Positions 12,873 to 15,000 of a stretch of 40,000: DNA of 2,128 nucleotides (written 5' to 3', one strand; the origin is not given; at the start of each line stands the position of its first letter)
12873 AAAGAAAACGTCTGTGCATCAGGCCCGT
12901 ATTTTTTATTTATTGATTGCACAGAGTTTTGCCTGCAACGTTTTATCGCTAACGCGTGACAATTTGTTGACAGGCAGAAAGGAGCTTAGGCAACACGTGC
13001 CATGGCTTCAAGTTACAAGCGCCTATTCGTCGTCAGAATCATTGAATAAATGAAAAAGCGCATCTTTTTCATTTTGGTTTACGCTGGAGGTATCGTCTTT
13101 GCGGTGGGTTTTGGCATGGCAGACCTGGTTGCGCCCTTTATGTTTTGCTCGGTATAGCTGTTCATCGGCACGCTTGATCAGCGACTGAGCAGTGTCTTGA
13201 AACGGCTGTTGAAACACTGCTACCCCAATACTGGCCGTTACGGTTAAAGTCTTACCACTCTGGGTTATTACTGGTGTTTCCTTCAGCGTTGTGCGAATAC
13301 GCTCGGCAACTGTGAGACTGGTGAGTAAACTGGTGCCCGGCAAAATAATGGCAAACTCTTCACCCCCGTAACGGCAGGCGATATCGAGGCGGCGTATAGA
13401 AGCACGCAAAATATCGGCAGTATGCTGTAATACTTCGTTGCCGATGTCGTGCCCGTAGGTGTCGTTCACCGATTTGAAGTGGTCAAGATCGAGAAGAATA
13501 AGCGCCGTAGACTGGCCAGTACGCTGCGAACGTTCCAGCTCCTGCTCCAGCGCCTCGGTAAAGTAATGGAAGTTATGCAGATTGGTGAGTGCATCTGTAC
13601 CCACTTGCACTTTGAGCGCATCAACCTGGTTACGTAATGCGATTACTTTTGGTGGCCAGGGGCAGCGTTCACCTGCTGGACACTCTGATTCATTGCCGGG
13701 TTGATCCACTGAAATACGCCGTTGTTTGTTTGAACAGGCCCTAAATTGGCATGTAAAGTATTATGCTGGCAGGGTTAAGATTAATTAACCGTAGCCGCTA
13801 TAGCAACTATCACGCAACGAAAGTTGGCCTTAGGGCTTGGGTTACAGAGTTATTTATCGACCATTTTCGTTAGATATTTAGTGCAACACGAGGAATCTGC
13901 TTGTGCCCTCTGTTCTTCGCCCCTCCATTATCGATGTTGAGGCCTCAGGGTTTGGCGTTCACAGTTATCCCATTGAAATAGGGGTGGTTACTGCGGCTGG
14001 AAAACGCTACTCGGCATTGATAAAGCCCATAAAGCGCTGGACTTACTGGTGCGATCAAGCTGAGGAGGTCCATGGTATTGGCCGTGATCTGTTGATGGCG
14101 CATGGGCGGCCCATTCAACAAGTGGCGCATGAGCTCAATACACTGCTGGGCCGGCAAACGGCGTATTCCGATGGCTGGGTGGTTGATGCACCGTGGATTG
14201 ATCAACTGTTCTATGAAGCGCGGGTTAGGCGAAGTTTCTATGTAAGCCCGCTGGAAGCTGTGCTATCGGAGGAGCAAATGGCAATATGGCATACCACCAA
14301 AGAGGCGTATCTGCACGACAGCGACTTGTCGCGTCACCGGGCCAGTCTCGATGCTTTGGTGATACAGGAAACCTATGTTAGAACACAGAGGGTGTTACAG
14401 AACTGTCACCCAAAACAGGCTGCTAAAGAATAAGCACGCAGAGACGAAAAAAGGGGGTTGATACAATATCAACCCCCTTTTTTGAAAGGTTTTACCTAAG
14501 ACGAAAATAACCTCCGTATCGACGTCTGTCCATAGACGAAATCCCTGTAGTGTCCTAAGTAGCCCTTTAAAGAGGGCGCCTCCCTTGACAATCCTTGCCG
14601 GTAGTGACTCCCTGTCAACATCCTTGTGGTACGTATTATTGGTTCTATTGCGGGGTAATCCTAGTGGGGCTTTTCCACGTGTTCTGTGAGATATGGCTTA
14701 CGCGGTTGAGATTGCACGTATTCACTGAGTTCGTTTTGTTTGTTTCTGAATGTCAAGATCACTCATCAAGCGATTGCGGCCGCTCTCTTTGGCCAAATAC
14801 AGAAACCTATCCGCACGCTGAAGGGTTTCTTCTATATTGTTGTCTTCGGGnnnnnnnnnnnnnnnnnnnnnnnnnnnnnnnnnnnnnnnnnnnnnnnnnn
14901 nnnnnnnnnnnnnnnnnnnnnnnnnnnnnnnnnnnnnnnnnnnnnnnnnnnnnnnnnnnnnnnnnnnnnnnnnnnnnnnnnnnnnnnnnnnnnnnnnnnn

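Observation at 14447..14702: Csr/Rsm-type GGA-repeat sRNA with a GacA/UvrY-like box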

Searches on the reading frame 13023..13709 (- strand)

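Call 9: search_protein_families(library=pfam, proteins=[window:13023-13709:-])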
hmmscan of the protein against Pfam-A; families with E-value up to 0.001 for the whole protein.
window:13023-13709:- (228 aa): 1 family
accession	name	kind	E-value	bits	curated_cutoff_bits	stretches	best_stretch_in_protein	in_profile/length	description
PF00990.26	GGDEF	-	2.6e-51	174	23.8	1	38-195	3-161/161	Diguanylate cyclase, GGDEF domain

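Call 59: search_protein_families(library=ncbifam, proteins=[window:13023-13709:-], max_evalue=0.01)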
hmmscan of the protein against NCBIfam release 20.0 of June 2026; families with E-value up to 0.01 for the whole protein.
window:13023-13709:- (228 aa): 22 families
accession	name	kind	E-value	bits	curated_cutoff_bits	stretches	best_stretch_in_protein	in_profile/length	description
TIGR00254.1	GGDEF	domain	1.2e-57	194.2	37.4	1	33-198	2-166/168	diguanylate cyclase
NF007135.0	PRK09581.1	equivalog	2.8e-55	188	474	1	25-199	281-455/457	PleD family two-component system response regulator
NF038266.1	diguan_SiaD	equivalog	8.1e-51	172.8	290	1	25-196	83-252/252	biofilm regulation diguanylate cyclase SiaD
NF041606.1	dguan_cyc_DgcA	equivalog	1.3e-47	162.4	370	1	31-198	173-338/340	diguanylate cyclase DgcA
NF007380.0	PRK09894.1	equivalog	1.4e-46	159.2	256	1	28-200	121-288/296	diguanylate cyclase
NF047654.1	DiguCycDgcRLepto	equivalog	9.1e-43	146.2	500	1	27-197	124-294/295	diguanylate cyclase DgcR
NF007423.1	PRK09966.1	equivalog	7.9e-42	143.5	325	1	25-189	228-390/390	diguanylate cyclase DgcN/YfiN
NF051473.1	DigCycDgcsShew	equivalog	1.6e-41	142.6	400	1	31-195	130-287/291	diguanylate cyclase DgcS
NF011955.1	PRK15426.1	equivalog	6.9e-41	140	408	1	30-199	392-561/564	cellulose biosynthesis regulator diguanylate cyclase DgcQ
NF007298.0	PRK09776.1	equivalog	4.9e-33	114.1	1135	1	34-220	682-866/1111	diguanylate cyclase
NF045675.1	PhdiestaseDibA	equivalog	1.1e-32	113.2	980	1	23-195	190-360/623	phosphodiesterase DibA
NF047872.1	GGDEF_GdpS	equivalog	1.2e-30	107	400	1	38-197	189-348/355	GGDEF domain-containing protein GdpS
NF007599.0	PRK10245.1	equivalog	1.5e-30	105.9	402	1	27-196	201-367/371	diguanylate cyclase AdrA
NF040885.1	diguan_DgcJ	equivalog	2.8e-29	102.3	500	1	38-194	343-491/493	diguanylate cyclase DgcJ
NF050064.1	BlResRespRegCbrR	equivalog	2.8e-26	92.4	600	1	22-196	240-411/415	bile resistance response regulator CbrR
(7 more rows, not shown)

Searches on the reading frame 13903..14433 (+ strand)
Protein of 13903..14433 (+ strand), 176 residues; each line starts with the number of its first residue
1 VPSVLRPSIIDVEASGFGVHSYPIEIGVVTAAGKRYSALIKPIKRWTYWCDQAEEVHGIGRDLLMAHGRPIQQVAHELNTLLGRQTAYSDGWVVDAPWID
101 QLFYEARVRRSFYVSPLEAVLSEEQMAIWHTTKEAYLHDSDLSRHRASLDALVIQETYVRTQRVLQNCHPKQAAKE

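Call 9: search_protein_families(library=pfam, proteins=[window:13903-14433:+])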
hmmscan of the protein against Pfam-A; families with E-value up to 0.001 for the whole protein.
window:13903-14433:+ (176 aa): 0 families

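Call 15: find_homologous_proteins(query=window:13903-14433:+)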
Query window:13903-14433:+ (176 aa): 1032 proteins with E <= 0.001 among 1098 candidates; the best 120 are listed.
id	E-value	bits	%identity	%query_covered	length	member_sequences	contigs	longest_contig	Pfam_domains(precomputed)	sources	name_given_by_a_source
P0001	1.3e-114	398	100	100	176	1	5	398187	-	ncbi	-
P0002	4.3e-68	247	65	97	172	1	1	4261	-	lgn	-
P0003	5.4e-66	240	64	93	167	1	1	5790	-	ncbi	-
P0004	6.8e-64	233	61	95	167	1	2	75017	-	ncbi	-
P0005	1.8e-61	225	59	95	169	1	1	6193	-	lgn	-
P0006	2.6e-60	221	60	94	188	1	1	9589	-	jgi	jgi:hypothetical protein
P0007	6.1e-60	220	59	95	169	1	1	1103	-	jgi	jgi:hypothetical protein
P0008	1.1e-59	219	58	95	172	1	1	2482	-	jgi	-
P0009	5.3e-59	217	56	100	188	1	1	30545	-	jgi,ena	-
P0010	5.5e-59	217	60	90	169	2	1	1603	-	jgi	-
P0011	6.1e-59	217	58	97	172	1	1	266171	-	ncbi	ncbi:MAG: hypothetical protein V1793_09030 [Pseudomonadota bacterium]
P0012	1.5e-58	215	60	91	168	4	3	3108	-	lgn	-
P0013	1.7e-58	215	57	95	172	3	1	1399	-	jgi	-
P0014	2.4e-58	215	59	96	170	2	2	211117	-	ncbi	-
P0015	2.6e-58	215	60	90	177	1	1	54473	-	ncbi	-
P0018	8.9e-58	213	59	90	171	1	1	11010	PF00929.32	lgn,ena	-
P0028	6.4e-57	210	57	91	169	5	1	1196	PF00929.32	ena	-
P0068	7.0e-55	204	57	91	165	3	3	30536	PF16473.12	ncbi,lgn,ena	-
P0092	4.7e-54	201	57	88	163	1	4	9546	PF16473.12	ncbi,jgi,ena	-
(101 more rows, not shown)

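Call 16: find_encoding_contigs(protein=P0004, flank=4000, max_places=4)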
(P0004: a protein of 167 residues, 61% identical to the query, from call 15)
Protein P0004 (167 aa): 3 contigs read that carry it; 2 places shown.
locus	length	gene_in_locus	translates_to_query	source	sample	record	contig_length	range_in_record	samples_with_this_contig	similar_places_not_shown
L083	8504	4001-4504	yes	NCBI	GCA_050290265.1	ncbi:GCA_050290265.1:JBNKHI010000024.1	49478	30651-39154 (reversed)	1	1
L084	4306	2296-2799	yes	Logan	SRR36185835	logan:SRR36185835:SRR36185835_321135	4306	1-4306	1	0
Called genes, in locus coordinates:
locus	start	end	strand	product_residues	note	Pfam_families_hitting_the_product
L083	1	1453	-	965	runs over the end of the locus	PF02347:GDC-P, PF21478:GcvP2_C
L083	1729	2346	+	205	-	-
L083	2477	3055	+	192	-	PF28549:NDPSase_N, PF00293:NUDIX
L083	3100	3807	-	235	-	PF00990:GGDEF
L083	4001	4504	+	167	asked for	-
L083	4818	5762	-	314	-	PF00072:Response_reg, PF00990:GGDEF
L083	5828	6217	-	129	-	PF19742:DUF6231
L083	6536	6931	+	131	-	PF12680:SnoaL_2 (weak)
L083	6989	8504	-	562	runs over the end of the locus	-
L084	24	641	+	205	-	-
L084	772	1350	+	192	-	PF28549:NDPSase_N, PF00293:NUDIX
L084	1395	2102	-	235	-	PF00990:GGDEF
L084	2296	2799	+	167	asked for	-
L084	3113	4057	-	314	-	PF00072:Response_reg, PF00990:GGDEF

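Call 17: find_encoding_contigs(protein=P0003, flank=4000, max_places=4)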
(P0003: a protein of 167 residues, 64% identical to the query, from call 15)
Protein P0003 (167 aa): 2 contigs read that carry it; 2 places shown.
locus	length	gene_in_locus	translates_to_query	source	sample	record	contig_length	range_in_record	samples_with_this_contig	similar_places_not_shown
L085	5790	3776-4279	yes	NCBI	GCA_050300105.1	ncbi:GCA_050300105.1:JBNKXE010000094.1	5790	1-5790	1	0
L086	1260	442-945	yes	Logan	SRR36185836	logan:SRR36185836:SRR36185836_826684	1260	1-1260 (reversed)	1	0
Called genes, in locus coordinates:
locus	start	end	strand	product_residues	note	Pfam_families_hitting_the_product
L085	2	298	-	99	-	?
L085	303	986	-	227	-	PF01618:MotA_ExbB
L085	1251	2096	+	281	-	PF01797:Y1_Tnp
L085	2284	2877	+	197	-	PF28549:NDPSase_N, PF00293:NUDIX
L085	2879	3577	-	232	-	PF00990:GGDEF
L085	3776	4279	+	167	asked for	-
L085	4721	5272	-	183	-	PF19742:DUF6231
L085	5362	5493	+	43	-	-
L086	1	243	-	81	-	?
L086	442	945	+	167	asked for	-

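Call 18: find_encoding_contigs(protein=P0002, flank=4000, max_places=4)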
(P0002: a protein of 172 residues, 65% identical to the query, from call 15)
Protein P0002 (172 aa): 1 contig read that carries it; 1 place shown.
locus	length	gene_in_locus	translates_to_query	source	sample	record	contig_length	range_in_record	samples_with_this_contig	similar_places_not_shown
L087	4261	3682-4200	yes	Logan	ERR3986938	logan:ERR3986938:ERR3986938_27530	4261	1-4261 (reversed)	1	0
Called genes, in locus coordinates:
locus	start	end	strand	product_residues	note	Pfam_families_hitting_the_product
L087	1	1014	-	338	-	?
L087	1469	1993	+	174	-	-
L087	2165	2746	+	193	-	PF28549:NDPSase_N, PF00293:NUDIX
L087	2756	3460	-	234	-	PF00990:GGDEF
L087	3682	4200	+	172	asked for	-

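Call 27: find_encoding_contigs(protein=P0005, flank=2500, max_places=3)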
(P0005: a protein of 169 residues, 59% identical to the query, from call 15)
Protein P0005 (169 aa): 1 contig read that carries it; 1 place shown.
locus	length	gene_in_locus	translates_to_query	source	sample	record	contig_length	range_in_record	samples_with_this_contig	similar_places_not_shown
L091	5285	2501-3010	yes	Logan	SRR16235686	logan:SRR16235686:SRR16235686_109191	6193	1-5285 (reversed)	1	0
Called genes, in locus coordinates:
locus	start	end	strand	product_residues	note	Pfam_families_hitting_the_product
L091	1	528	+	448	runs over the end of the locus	PF07690:MFS_1, PF00083:Sugar_tr (weak), PF07690:MFS_1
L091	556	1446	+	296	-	PF00892:EamA, PF03151:TPT (weak), PF00892:EamA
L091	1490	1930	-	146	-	PF00072:Response_reg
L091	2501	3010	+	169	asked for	-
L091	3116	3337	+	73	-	-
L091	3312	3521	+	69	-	-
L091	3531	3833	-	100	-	-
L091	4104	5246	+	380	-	PF09820:AAA-ATPase_like (faint), PF01637:ATPase_2, PF13191:AAA_16 (faint), PF13173:AAA_14 (faint)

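Call 28: find_encoding_contigs(protein=P0006, flank=2500, max_places=3)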
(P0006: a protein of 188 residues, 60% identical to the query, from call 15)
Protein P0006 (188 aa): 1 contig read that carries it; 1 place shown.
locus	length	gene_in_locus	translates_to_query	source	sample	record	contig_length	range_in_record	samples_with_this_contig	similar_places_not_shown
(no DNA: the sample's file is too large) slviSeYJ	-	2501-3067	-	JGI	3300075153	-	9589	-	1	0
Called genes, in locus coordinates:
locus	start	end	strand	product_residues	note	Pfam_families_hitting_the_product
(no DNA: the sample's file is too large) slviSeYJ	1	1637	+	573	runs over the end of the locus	PF02776:TPP_enzyme_N, PF00205:TPP_enzyme_M, PF02775:TPP_enzyme_C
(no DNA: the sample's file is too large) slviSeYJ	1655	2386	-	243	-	PF03306:AAL_decarboxy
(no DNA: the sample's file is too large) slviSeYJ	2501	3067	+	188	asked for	-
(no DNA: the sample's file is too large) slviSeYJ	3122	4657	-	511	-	?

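Call 29: find_encoding_contigs(protein=P0015, flank=2500, max_places=3)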
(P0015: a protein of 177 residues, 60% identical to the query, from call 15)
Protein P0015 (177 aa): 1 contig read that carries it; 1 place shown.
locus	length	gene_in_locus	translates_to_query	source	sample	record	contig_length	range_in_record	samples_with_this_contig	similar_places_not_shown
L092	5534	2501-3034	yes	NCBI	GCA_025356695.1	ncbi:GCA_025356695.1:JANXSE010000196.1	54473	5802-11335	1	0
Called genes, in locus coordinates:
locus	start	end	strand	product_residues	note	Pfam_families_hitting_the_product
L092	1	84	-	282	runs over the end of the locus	PF00561:Abhydrolase_1, PF12146:Hydrolase_4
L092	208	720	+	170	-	PF09351:DUF1993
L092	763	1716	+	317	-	PF03401:TctC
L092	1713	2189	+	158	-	PF18381:YcaO_C (weak)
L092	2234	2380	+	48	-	-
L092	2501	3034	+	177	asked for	-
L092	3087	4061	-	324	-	PF00072:Response_reg, PF00196:GerE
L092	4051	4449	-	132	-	-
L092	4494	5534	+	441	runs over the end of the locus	PF00092:VWA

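Call 59: search_protein_families(library=ncbifam, proteins=[window:13903-14433:+], max_evalue=0.01)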
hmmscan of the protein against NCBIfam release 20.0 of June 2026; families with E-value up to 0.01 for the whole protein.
window:13903-14433:+ (176 aa): 1 family
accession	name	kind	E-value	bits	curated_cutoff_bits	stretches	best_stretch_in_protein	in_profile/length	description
NF005927.0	PRK07942.1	subfamily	0.0042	16.8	186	1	52-87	56-91/232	DNA polymerase III subunit epsilon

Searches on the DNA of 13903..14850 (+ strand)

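Call 4: search_rna_families(source=window, start=14300, end=14850, threshold=evalue, max_evalue=10, show_alignments=3)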
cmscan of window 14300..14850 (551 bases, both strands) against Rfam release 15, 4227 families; matches with E-value up to 10: 15.
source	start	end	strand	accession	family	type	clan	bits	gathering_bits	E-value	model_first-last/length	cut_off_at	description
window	14436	14542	-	RF02426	SpF03_sRNA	Gene; sRNA;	-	29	50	0.027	1-106/106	no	Streptococcus sRNA SpF03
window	14441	14548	-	RF01774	rpsL_ricks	Cis-reg; leader;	-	23.4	60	2.7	1-131/131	no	Rickettsia rpsL leader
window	14447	14477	+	RF02426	SpF03_sRNA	Gene; sRNA;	-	21.3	50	1.3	58-88/106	no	Streptococcus sRNA SpF03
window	14448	14482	-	RF03560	mir-3926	Gene; miRNA;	-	20.2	82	0.47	11-53/63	no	mir-3926 microRNA precursor family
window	14438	14494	+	RF02907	patAB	Cis-reg; leader;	-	19.8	92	1.4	1-57/57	no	patAB leader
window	14448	14482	+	RF03560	mir-3926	Gene; miRNA;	-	19.3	82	0.77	11-53/63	no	mir-3926 microRNA precursor family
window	14447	14483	+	RF00994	mir-1255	Gene; miRNA;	-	19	63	0.36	16-51/67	no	mir-1255 microRNA precursor family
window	14448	14483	-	RF04114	MIR4374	Gene; miRNA;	-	18.8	105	0.3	1-119/119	no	MIR4374 microRNA precursor family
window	14427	14477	+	RF01676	P31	Gene; sRNA;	-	17.9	40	0.81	1-82/82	no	Pseudomonas sRNA P31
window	14444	14497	-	RF02056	STnc390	Gene; sRNA;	-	17.5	50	0.48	1-60/60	no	Salmonella sRNA STnc390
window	14450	14483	-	RF04352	Plastid-psbA-4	Cis-reg;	CL00153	17.4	56.8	4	1-61/61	no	Plastid-psbA-4 3UTR RNA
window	14441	14500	-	RF02066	STnc320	Gene; sRNA;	-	16.9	50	1.7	1-55/55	no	Salmonella enterica sRNA STnc320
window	14447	14535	+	RF02420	Bp1_162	Gene; sRNA;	-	16.2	50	5.9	1-100/100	no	Burkholderia sRNA Bp1_Cand612_SIPHT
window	14444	14485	-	RF00073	MIR156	Gene; miRNA;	-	14.4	62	6.4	1-88/88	no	mir-156 microRNA precursor family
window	14597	14637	-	RF02216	ZNFX1-AS1_2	Gene; lncRNA;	-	10.2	45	6.3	1-93/93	no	ZNFX1 antisense RNA 1 conserved region 2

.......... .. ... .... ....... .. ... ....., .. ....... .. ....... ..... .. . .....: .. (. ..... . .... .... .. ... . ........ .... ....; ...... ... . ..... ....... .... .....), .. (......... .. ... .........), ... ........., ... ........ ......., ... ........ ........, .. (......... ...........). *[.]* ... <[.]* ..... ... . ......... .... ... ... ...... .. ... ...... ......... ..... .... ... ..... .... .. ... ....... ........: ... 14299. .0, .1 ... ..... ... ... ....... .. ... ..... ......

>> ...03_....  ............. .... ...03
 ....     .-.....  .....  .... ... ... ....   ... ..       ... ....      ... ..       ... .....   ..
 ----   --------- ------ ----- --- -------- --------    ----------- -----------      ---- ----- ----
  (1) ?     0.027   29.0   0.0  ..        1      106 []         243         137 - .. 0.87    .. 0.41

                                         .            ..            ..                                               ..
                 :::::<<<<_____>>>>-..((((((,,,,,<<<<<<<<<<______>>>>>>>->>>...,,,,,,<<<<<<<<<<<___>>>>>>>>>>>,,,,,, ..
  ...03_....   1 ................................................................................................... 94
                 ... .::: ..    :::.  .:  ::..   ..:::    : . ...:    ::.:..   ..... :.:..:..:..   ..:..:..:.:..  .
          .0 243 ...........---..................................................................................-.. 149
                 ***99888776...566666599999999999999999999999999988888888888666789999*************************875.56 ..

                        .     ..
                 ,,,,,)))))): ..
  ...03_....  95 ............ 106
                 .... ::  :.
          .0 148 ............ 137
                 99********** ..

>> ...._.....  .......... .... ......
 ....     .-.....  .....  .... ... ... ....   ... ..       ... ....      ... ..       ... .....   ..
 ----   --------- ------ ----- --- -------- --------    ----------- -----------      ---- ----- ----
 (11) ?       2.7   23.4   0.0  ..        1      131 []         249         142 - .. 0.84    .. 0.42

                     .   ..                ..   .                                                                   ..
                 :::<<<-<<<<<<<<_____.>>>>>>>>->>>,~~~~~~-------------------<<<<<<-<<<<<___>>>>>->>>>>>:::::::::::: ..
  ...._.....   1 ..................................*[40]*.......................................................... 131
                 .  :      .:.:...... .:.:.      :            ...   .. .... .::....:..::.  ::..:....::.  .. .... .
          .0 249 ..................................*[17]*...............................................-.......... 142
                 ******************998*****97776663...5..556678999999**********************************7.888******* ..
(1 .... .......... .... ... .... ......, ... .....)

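Call 68: search_rna_families(source=L083, start=4500, end=4800, threshold=evalue, max_evalue=10)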
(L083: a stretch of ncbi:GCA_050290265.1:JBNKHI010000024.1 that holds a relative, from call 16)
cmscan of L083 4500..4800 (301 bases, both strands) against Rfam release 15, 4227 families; matches with E-value up to 10: 6.
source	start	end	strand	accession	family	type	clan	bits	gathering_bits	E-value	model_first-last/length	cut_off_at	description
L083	4521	4605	-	RF01480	rli52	Cis-reg;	-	18.3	70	2.4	1-95/95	no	Listeria sRNA rli52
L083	4511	4554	-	RF01840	ovine_lenti_FSE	Cis-reg; frameshift_element;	-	15.7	45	0.92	1-54/54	no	ribosomal frameshift element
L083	4520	4560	+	RF03629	mir-641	Gene; miRNA;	-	15.6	100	2.8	1-98/98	no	mir-641 microRNA precursor family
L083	4522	4558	-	RF00084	CsrC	Gene; sRNA;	CL00106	15.4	61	0.011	209-244/255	no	CsrC RNA family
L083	4633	4703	-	RF02144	rsmX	Gene;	CL00106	15.3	56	1.1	1-114/114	no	rsmX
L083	4521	4559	-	RF03383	mir-1976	Gene; miRNA;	-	14.5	71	3.7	1-52/52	no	mir-1976 microRNA precursor family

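Call 69: search_rna_families(source=L085, start=4300, end=4600, threshold=evalue, max_evalue=10)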
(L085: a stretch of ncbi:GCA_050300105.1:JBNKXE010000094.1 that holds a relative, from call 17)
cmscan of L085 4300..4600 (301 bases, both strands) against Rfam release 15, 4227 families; matches with E-value up to 10: 7.
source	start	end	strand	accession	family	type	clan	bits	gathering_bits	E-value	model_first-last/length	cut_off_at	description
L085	4315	4356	-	RF02066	STnc320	Gene; sRNA;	-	16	50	1.5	17-55/55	no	Salmonella enterica sRNA STnc320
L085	4435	4547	+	RF01971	RMST_10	Gene; lncRNA;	-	15.4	55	2.7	1-154/154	no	Rhabdomyosarcoma 2 associated transcript conserved region 10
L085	4300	4423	-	RF03533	SQ1002_RNA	Gene; sRNA;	-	14.3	128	0.76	1-130/237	3'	Clostridioides difficile sRNA SQ1002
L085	4321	4411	+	RF01457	rli22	Gene; sRNA;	CL00114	14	80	9.1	1-111/111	no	Listeria sRNA rli22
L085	4321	4355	-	RF00084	CsrC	Gene; sRNA;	CL00106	13.9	61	0.034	210-243/255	no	CsrC RNA family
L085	4361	4460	-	RF00195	RsmY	Gene; sRNA;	CL00106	11.5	57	1.3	1-121/121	no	RsmY RNA family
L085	4315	4390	-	RF00619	U6atac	Gene; snRNA; splicing;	CL00009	9.4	33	4.8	39-126/126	no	U6atac minor spliceosomal RNA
